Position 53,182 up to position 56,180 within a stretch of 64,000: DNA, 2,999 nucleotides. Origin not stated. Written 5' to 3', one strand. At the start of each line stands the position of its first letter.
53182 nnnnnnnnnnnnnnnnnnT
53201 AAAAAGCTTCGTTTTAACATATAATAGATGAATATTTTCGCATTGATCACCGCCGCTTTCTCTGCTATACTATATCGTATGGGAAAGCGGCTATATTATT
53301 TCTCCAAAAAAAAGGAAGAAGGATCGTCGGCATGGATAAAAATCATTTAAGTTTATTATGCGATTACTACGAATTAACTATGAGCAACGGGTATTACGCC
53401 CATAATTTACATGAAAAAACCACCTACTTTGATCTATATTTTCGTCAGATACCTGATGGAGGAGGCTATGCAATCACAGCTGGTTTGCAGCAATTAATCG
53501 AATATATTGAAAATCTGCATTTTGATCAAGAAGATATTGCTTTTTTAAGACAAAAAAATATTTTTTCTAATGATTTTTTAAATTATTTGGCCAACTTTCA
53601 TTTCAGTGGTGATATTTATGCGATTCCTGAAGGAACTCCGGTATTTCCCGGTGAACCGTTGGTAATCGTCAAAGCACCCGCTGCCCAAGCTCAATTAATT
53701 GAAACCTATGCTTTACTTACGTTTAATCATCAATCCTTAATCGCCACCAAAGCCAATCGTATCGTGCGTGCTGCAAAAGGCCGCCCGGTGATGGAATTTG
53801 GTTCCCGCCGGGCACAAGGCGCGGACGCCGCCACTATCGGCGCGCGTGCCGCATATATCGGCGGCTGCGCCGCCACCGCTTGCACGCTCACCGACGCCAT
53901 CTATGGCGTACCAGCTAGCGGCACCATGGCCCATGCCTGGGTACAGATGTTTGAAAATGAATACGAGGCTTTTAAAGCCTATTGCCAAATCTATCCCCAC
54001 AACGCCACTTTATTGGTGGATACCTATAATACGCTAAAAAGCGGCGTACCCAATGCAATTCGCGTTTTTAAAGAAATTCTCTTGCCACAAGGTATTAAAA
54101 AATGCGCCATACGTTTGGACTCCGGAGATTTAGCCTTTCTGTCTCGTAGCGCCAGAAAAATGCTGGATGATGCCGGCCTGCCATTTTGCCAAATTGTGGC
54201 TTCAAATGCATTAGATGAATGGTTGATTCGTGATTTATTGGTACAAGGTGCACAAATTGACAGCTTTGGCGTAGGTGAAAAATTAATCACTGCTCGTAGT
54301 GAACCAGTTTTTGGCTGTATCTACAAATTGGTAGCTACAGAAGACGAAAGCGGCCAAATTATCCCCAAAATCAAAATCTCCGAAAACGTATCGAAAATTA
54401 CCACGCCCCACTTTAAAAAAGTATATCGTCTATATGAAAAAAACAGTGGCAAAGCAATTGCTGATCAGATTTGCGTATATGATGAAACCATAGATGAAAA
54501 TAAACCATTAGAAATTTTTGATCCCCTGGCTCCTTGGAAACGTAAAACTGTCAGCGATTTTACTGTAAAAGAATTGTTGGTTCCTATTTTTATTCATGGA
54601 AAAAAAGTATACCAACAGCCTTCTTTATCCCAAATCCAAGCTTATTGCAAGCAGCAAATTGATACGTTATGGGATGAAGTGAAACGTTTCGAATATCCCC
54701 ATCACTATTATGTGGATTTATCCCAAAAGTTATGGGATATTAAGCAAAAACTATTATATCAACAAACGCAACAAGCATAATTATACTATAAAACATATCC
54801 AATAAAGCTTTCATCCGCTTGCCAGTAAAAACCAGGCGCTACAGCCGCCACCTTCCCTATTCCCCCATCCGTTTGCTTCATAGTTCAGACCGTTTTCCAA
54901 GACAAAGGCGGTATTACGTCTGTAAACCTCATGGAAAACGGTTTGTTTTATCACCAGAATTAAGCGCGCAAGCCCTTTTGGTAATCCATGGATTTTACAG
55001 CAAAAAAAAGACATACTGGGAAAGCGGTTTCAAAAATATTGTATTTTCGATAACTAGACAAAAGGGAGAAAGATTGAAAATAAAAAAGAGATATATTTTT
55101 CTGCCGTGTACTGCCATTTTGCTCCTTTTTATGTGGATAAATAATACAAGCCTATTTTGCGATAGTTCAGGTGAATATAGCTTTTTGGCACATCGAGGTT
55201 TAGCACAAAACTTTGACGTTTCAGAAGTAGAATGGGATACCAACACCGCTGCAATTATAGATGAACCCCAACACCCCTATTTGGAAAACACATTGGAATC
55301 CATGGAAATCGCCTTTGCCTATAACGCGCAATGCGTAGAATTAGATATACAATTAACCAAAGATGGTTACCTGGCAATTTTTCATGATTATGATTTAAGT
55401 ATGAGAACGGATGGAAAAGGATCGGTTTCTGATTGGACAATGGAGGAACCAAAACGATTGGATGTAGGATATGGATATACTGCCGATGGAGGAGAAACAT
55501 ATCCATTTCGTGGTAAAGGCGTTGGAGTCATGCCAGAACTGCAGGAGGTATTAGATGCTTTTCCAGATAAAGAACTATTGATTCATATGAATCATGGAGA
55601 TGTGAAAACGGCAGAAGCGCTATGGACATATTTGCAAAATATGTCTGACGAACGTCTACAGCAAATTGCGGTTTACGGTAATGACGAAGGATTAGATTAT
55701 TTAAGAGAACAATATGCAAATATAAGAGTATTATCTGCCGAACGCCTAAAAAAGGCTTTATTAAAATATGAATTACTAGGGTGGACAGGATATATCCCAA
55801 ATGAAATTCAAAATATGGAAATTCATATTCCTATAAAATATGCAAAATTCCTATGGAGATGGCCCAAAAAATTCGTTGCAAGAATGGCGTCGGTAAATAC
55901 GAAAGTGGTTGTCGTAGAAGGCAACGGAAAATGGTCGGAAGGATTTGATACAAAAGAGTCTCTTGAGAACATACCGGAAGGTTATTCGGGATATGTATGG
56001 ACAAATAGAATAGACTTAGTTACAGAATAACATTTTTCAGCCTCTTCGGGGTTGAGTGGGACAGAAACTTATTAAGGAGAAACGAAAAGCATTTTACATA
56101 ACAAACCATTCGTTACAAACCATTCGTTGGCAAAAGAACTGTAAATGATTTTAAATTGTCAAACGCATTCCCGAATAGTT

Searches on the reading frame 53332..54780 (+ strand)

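Call 62: search_protein_families(library=pfam, proteins=[window:53332-54780:+], max_evalue=0.00001)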
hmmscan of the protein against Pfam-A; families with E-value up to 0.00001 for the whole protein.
window:53332-54780:+ (482 aa): 2 families
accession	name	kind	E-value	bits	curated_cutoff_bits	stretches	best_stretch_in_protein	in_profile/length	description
PF17956.6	NAPRTase_C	-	2.6e-40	137.8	23.3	1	362-471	2-111/111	Nicotinate phosphoribosyltransferase C-terminal domain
PF17767.7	NAPRTase_N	-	2.9e-33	115.3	32.6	1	8-130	1-123/125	Nicotinate phosphoribosyltransferase (NAPRTase) N-terminal domain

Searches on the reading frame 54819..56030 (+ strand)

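Call 62: search_protein_families(library=pfam, proteins=[window:54819-56030:+], max_evalue=0.00001)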
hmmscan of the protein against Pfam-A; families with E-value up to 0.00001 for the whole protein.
window:54819-56030:+ (403 aa): 1 family
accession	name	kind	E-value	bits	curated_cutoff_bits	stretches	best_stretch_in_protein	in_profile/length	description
PF03009.23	GDPD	-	5e-22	79.6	23.6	1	125-288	1-133/244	Glycerophosphoryl diester phosphodiesterase family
